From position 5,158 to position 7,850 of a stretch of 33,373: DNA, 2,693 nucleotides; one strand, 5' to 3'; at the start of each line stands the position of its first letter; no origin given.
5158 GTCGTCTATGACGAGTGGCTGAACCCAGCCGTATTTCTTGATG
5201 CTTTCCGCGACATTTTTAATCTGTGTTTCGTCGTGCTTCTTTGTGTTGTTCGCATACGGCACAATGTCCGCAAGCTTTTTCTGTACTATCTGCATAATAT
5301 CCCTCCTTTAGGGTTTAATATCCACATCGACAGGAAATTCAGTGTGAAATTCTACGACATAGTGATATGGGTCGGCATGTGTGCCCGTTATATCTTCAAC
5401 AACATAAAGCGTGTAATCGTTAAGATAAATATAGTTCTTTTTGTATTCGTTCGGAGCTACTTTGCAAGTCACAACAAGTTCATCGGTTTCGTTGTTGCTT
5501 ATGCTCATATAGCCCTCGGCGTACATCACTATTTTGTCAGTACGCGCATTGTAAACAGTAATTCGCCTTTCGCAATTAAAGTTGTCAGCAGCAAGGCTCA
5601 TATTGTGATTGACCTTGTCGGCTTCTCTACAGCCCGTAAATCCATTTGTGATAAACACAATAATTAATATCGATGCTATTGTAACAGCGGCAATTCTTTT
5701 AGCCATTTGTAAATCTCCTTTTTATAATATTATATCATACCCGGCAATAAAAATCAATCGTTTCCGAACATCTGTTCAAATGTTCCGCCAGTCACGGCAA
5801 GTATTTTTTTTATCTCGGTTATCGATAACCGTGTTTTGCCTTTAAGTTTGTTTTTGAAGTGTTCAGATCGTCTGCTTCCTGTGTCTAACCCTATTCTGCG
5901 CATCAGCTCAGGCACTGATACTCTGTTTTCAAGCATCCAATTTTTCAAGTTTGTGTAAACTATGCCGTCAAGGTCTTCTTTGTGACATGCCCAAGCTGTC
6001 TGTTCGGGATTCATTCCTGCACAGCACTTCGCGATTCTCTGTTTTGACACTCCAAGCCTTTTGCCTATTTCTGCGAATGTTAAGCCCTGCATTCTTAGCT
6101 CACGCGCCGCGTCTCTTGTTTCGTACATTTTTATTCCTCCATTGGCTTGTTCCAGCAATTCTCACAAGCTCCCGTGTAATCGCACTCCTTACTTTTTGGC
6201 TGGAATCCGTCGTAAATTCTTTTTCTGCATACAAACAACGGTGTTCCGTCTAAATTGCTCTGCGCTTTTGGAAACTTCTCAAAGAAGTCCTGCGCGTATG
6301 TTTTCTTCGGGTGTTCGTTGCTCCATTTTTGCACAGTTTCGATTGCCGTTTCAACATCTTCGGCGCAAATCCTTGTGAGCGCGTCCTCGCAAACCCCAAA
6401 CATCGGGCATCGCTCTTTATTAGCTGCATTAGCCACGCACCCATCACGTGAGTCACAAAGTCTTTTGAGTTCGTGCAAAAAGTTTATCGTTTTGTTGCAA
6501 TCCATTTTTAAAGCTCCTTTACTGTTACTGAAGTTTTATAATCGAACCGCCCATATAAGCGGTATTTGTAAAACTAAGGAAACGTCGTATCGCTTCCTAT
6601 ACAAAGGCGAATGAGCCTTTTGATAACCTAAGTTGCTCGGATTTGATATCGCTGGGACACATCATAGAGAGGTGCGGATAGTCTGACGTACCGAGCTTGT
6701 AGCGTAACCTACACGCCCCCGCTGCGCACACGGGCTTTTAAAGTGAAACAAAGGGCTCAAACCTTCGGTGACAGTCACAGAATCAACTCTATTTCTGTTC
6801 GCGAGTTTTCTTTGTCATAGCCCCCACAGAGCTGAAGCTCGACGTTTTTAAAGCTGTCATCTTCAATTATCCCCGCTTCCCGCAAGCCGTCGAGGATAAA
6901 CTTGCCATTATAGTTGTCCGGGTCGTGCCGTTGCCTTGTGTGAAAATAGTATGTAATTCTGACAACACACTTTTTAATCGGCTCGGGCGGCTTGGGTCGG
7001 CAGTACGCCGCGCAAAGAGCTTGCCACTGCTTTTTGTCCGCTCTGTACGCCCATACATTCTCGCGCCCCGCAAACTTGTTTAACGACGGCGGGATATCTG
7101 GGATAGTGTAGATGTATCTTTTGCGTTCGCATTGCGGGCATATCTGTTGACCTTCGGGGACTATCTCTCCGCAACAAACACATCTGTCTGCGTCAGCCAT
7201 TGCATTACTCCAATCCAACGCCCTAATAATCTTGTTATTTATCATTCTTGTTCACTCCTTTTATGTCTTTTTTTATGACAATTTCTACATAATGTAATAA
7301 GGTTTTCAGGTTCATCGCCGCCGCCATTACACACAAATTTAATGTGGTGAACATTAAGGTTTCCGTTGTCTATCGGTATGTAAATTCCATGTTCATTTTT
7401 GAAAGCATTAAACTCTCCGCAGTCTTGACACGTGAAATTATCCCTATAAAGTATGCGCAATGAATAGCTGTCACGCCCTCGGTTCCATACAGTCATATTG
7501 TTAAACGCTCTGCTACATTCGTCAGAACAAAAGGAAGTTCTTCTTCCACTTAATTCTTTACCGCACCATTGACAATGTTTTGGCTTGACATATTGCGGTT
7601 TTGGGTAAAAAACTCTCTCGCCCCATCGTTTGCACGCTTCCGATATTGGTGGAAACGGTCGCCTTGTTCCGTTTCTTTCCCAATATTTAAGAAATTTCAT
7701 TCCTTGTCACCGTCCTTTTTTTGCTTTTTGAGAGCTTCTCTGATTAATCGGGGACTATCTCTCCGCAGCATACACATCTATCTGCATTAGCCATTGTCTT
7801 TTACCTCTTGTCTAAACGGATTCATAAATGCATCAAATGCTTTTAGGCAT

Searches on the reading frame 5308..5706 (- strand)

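Call 12: search_protein_families(library=phrogs, proteins=[window:5308-5706:-], max_evalue=0.001)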
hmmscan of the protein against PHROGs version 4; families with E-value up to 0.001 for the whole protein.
window:5308-5706:- (132 aa): 1 family
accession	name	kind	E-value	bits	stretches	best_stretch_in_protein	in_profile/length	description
phrog_478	-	integration and excision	2.5e-35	122.3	1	10-126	5-123/129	site-specific recombination directionality factor RDF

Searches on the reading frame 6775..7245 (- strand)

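Call 12: search_protein_families(library=phrogs, proteins=[window:6775-7245:-], max_evalue=0.001)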
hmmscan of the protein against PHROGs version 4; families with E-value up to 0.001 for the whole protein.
window:6775-7245:- (156 aa): 3 families
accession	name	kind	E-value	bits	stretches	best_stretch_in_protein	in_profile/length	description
phrog_34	-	DNA, RNA and nucleotide metabolism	1.9e-19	71.3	1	32-152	63-189/259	RusA-like Holliday junction resolvase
phrog_1682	-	DNA, RNA and nucleotide metabolism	2.9e-18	67.3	1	43-154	28-142/387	RusA-like Holliday junction resolvase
phrog_33948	-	unknown function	0.00018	21.9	1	78-152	46-122/280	-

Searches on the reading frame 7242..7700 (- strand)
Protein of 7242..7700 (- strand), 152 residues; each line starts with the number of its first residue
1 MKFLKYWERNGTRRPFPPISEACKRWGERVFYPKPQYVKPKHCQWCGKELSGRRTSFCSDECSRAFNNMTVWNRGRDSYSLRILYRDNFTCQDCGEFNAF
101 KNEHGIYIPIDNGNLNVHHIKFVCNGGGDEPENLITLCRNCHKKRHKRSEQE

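Call 12: search_protein_families(library=phrogs, proteins=[window:7242-7700:-], max_evalue=0.001)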
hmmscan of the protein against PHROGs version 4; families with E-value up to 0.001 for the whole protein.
window:7242-7700:- (152 aa): 23 families
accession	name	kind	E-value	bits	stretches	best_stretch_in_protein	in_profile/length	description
phrog_1271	-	DNA, RNA and nucleotide metabolism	2.1e-18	67.8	1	20-149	197-319/361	HNH endonuclease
phrog_119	-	DNA, RNA and nucleotide metabolism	1.6e-12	48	1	62-150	181-259/443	HNH endonuclease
phrog_15103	-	unknown function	1.3e-11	45.5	1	60-147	176-256/280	-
phrog_589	-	DNA, RNA and nucleotide metabolism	3.2e-11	44.3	1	52-151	49-144/179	HNH endonuclease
phrog_144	-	DNA, RNA and nucleotide metabolism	1.5e-09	38.8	1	21-150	23-137/175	HNH endonuclease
phrog_5956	-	DNA, RNA and nucleotide metabolism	1.8e-08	35.1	1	82-151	53-113/138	HNH endonuclease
phrog_333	-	DNA, RNA and nucleotide metabolism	4.2e-08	34.5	1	79-147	24-80/138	HNH endonuclease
phrog_8446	-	DNA, RNA and nucleotide metabolism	1.4e-07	32.4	1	44-147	115-197/211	HNH endonuclease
phrog_4581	-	head and packaging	2.6e-07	31.4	1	64-150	45-113/395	terminase small subunit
phrog_7370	-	DNA, RNA and nucleotide metabolism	6.2e-07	30.5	1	116-148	54-86/115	HNH endonuclease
phrog_2214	-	DNA, RNA and nucleotide metabolism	6.3e-07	29.8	1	79-148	184-239/429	HNH endonuclease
phrog_6050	-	DNA, RNA and nucleotide metabolism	8.7e-07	29.1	1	80-150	303-362/402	HNH endonuclease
phrog_7785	-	DNA, RNA and nucleotide metabolism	9.2e-07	30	1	58-149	36-115/147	HNH endonuclease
phrog_14314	-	DNA, RNA and nucleotide metabolism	2e-06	29.3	1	82-143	10-59/252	HNH endonuclease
phrog_8048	-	DNA, RNA and nucleotide metabolism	1.3e-05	25.6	1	84-149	172-230/273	HNH endonuclease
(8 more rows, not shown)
